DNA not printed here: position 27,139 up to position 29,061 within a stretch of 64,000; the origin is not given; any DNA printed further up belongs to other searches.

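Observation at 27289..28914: A 541-aa orphan ORF inserted inside the universally conserved rnpA-yidC-jag-mnmE-mnmG-rsmG origin cluster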

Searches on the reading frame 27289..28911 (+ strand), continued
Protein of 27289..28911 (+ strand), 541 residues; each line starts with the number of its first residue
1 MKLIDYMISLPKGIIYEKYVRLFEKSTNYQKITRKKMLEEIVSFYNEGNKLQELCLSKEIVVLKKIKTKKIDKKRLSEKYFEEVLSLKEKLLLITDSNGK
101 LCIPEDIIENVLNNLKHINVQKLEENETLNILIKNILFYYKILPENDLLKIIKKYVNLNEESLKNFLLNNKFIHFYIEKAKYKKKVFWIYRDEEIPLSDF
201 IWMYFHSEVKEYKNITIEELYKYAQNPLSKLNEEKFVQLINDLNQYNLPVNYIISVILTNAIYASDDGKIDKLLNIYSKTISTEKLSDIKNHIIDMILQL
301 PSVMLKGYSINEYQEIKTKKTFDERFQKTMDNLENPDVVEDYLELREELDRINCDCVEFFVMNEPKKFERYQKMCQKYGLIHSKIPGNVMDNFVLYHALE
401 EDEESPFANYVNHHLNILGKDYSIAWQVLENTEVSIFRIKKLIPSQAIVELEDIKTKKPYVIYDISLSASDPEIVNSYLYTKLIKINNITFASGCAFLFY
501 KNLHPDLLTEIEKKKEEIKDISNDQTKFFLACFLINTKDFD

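Call 80: search_protein_families(library=ncbifam, proteins=[P0153, P0169, P0171, P0061, P0143, P0018, P0035, L064:6410-7954:+, L064:7965-8888:+, L020:5640-7175:+], max_evalue=0.1)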
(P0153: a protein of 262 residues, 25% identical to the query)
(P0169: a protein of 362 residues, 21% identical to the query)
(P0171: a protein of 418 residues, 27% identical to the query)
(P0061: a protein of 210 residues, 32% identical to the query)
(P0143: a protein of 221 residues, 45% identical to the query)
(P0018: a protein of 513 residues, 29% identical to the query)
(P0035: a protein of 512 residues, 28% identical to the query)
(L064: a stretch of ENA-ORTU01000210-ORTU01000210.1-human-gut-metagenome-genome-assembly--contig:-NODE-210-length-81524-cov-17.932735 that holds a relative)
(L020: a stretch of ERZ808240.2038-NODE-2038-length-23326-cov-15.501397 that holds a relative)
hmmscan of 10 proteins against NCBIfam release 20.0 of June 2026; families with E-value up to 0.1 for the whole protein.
P0153 (262 aa): 8 families
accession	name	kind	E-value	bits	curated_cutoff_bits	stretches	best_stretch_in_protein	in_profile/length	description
NF004088.0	PRK05590.1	equivalog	6e-08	33.2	140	1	2-21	144-163/166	hypothetical protein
NF002449.0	PRK01617.1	equivalog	3.1e-06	27.6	141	1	2-21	133-152/154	hypothetical protein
NF007704.0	PRK10396.1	equivalog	4.2e-06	26.9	149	1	2-22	200-220/221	hypothetical protein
TIGR04102.1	SWIM_PBPRA1643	hypoth_equivalog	3.5e-05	24.2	68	1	4-21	90-107/108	PBPRA1643 family SWIM/SEC-C metal-binding motif protein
NF002592.0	PRK02250.1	equivalog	4.3e-05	23.7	158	1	1-21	146-166/167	hypothetical protein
NF001213.0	PRK00183.1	equivalog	5.3e-05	23.3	158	1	1-22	132-153/157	hypothetical protein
NF008970.0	PRK12318.1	equivalog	7.8e-05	22.1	267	1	3-73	1-67/291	methionyl aminopeptidase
NF002486.0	PRK01752.1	equivalog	0.0026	17.7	120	1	7-21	139-153/157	YchJ family protein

P0169 (362 aa): 8 families
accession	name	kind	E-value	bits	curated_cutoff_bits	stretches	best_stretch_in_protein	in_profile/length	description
NF004088.0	PRK05590.1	equivalog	4.6e-07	30.3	140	1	6-26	145-165/166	hypothetical protein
NF002449.0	PRK01617.1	equivalog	6.9e-07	29.8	141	1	6-25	134-153/154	hypothetical protein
TIGR04102.1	SWIM_PBPRA1643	hypoth_equivalog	3.9e-06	27.2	68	1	7-24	90-107/108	PBPRA1643 family SWIM/SEC-C metal-binding motif protein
NF007704.0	PRK10396.1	equivalog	1.1e-05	25.6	149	1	6-25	201-220/221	hypothetical protein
NF002592.0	PRK02250.1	equivalog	3.2e-05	24.1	158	1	5-24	147-166/167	hypothetical protein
NF001213.0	PRK00183.1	equivalog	7.8e-05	22.8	158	1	6-26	134-154/157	hypothetical protein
NF002486.0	PRK01752.1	equivalog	0.0098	15.8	120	1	8-24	137-153/157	YchJ family protein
NF008970.0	PRK12318.1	equivalog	0.019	14.2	267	1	6-52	1-42/291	methionyl aminopeptidase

P0171 (418 aa): 9 families
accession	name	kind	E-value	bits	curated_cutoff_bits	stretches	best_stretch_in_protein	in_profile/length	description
NF004088.0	PRK05590.1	equivalog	3.6e-06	27.4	140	1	2-22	145-165/166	hypothetical protein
NF002449.0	PRK01617.1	equivalog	6.4e-06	26.6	141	1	2-21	134-153/154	hypothetical protein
TIGR04102.1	SWIM_PBPRA1643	hypoth_equivalog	1.2e-05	25.7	68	1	3-20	90-107/108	PBPRA1643 family SWIM/SEC-C metal-binding motif protein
NF007704.0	PRK10396.1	equivalog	4.3e-05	23.6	149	1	2-21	201-220/221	hypothetical protein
NF001213.0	PRK00183.1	equivalog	0.00017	21.6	158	1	2-22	134-154/157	hypothetical protein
NF002592.0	PRK02250.1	equivalog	0.00026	21.1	158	1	2-20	148-166/167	hypothetical protein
NF002486.0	PRK01752.1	equivalog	0.0028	17.6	120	1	5-51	6-52/157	YchJ family protein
NF008970.0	PRK12318.1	equivalog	0.0034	16.7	267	1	3-50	2-44/291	methionyl aminopeptidase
NF003262.0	PRK04233.1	equivalog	0.073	13.2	204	0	5-57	7-58/129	hypothetical protein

P0061 (210 aa): 0 families

P0143 (221 aa): 0 families

P0018 (513 aa): 0 families

P0035 (512 aa): 0 families

L064:6410-7954:+ (514 aa): 0 families

L064:7965-8888:+ (307 aa): 0 families

L020:5640-7175:+ (511 aa): 9 families
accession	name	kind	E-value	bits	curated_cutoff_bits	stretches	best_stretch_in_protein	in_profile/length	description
NF004088.0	PRK05590.1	equivalog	1.2e-07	32.2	140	1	345-511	9-165/166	hypothetical protein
NF002449.0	PRK01617.1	equivalog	4.4e-07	30.4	141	1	487-511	130-154/154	hypothetical protein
TIGR04102.1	SWIM_PBPRA1643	hypoth_equivalog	5.5e-07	30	68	1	483-510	81-108/108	PBPRA1643 family SWIM/SEC-C metal-binding motif protein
NF002592.0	PRK02250.1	equivalog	1.2e-06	28.7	158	1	481-510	139-167/167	hypothetical protein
NF007704.0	PRK10396.1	equivalog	2.3e-05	24.5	149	1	477-509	187-219/221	hypothetical protein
NF001213.0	PRK00183.1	equivalog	4e-05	23.7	158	1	488-510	131-153/157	hypothetical protein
NF002013.0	PRK00819.1-2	equivalog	0.0064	16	231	0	321-355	31-64/183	RNA 2'-phosphotransferase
NF041434.1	UmoC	subfamily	0.036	14.2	120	0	5-56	16-66/105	UmoC family flagellar biogenesis regulator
NF002014.0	PRK00819.1-4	equivalog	0.068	13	239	0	118-153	28-63/182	RNA 2'-phosphotransferase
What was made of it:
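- NCBIfam aligns the SEC-C region of a SEC-C+DUF7986 protein (P0153) to the start of a methionyl aminopeptidase model (PRK12318), well below that model's cut-off (call 80).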

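Call 81: list_cluster_members(proteins=[window:27289-28911:+, window:23296-24678:-, window:29014-30366:+, window:32227-32937:+, window:25633-26649:+, window:34344-35477:+, window:33092-34303:+])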
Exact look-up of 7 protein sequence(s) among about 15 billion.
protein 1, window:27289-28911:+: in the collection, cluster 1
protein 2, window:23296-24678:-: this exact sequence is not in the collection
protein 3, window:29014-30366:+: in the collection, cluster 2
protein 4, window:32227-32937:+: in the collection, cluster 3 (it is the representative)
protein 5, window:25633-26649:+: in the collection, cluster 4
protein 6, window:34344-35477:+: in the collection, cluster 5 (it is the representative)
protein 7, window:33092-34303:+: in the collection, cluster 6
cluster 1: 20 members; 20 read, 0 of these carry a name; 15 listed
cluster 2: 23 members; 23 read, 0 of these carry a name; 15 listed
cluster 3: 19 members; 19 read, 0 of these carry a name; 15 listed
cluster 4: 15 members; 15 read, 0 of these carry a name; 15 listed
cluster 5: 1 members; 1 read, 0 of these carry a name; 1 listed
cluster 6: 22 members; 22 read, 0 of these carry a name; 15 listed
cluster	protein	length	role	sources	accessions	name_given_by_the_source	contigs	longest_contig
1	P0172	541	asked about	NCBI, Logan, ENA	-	-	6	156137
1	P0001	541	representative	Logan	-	-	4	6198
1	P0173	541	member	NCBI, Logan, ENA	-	-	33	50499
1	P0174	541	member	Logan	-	-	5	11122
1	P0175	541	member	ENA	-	-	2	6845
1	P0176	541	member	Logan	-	-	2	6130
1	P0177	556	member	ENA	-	-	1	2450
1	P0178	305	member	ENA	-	-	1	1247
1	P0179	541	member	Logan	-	-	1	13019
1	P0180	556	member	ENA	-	-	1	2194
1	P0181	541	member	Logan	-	-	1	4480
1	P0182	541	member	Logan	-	-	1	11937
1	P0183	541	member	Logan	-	-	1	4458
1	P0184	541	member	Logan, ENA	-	-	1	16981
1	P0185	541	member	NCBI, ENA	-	-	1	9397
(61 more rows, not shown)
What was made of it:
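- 27289..28914 (+): ORF X, 541 aa (stop TGA 28912-28914). Exact sequence present in public assemblies, and the 90% cluster is intact (call 81).
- Checked: The 90% cluster has 20 members; of the 15 listed, 12 are 541 aa, two are 556 aa, and one is a 305-aa piece on a 1.2-kb contig (call 81).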

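Call 82: find_encoding_contigs(protein=P0014, flank=7000, max_places=3)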
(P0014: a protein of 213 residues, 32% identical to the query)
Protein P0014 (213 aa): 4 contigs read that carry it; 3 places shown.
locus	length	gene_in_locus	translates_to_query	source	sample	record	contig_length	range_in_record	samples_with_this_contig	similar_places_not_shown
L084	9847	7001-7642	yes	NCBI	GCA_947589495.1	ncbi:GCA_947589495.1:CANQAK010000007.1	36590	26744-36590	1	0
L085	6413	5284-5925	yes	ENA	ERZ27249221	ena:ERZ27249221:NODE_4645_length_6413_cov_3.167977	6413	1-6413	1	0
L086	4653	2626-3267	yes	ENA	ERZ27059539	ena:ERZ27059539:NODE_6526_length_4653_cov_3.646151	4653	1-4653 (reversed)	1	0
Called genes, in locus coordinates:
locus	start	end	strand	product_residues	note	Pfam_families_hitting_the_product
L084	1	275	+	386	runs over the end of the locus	PF01522:Polysacc_deac_1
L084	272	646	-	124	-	-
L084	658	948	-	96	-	-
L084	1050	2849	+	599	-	PF07719:TPR_2 (faint), PF13338:AbiEi_4 (faint), PF13424:TPR_12 (faint)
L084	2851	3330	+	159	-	PF02620:YceD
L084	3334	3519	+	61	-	PF01783:Ribosomal_L32p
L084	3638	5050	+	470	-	PF16403:Bact_surface_Ig-like, PF01522:Polysacc_deac_1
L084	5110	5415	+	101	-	-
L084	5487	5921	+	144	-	PF00583:Acetyltransf_1, PF13673:Acetyltransf_10, PF13508:Acetyltransf_7, PF08445:FR47 (weak)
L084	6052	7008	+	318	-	-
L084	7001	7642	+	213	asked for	PF25948:DUF7986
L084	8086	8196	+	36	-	-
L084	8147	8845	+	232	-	-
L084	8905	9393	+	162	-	-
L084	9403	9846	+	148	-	?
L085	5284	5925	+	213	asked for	PF25948:DUF7986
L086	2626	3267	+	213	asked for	PF25948:DUF7986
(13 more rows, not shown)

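Call 90: search_dna_similar(query=window:27289-28911:+, collection=phages, mode=protein, max_evalue=0.01, max_rows=10)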
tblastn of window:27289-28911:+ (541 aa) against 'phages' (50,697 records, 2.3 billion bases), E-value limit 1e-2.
No match.

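Call 91: search_dna_similar(query=window:27289-28911:+, collection=plasmids, mode=protein, max_evalue=0.01, max_rows=10)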
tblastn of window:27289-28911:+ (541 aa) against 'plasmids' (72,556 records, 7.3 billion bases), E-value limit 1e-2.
No match.

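Call 92: search_dna_similar(query=P0156, collection=phages, mode=protein, max_evalue=0.001, max_rows=10)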
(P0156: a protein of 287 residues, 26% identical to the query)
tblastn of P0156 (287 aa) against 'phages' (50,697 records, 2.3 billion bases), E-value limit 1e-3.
Records with a match: 2; places in all: 2; records where one place covers at least 80% of the query: 0.
Best place of each record, by identity: 60-80% 2.
By first word of the organism name: Listeria 2.
By host as written in the record: Listeria monocytogenes 2.
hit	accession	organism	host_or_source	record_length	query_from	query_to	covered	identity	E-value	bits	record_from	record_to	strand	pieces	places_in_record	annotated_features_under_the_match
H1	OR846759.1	Listeria phage LM 4-11-1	Listeria monocytogenes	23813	2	30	10%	65.5%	1e-4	49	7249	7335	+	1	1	record has no annotation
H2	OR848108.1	Listeria phage LM 4-14-1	Listeria monocytogenes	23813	2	30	10%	65.5%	1e-4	49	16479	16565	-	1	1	record has no annotation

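Call 93: search_dna_similar(query=P0156, collection=plasmids, mode=protein, max_evalue=0.001, max_rows=10)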
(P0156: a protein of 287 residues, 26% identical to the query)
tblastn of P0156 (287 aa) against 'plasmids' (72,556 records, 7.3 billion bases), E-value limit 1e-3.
Records with a match: 33; places in all: 33; records where one place covers at least 80% of the query: 0.
Best place of each record, by identity: 80-90% 11; 60-80% 12; <60% 10.
By first word of the organism name: Aeromonas 10; Bacillus 7; Clostridium 6; Klebsiella 4; Monoglobus 1; Hymenobacter 1; Rhizobium 1; Burkholderia 1; Pseudoalteromonas 1; Methylobacterium 1.
By predicted mobility (MOB-suite, as given by PLSDB): non-mobilizable 22; conjugative 9; mobilizable 2.
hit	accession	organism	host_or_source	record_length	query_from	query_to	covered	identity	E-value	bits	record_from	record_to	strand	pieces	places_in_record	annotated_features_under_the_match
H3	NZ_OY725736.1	Monoglobus pectinilyticus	-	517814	2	64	22%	43.1%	2e-4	50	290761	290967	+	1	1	secA: preprotein translocase subunit SecA | prfB: peptide chain release factor 2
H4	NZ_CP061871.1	Bacillus subtilis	cell culture,tobacco leaf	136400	4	61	20%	41.4%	2e-4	50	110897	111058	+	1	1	SEC-C metal-binding domain-containing protein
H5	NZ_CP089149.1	Bacillus subtilis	single cell,Nuruk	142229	4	61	20%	41.4%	2e-4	50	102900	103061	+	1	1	SEC-C metal-binding domain-containing protein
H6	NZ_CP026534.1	Bacillus velezensis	soybean,P\Prokaryote,fermented food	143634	4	61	20%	41.4%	2e-4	50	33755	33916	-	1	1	SEC-C metal-binding domain-containing protein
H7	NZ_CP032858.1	Bacillus subtilis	cell culture,Cheonggukjang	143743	4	61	20%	41.4%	2e-4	50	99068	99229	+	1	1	SEC-C metal-binding domain-containing protein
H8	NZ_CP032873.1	Bacillus subtilis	cell culture,Cheonggukjang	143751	4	61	20%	41.4%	2e-4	50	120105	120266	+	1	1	SEC-C metal-binding domain-containing protein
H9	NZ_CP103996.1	Bacillus subtilis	cell culture,Doenjang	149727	4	61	20%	41.4%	2e-4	50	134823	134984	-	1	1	SEC-C metal-binding domain-containing protein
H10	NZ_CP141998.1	Bacillus subtilis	single cell,fermented soybean food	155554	4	61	20%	41.4%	2e-4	50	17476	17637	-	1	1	SEC-C metal-binding domain-containing protein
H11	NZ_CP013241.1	Clostridium sporogenes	Microbial isolate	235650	1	34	12%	61.8%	4e-4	49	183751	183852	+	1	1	SEC-C metal-binding domain-containing protein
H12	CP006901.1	Clostridium botulinum Prevot_594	Isolate microbial culture,ham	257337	1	34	12%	61.8%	4e-4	49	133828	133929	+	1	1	SEC-C motif family protein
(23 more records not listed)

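Call 94: search_dna_similar(query=P0018, collection=phages, mode=protein, max_evalue=0.001, max_rows=10)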
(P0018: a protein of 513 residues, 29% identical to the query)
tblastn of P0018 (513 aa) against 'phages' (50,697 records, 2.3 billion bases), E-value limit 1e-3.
No match.
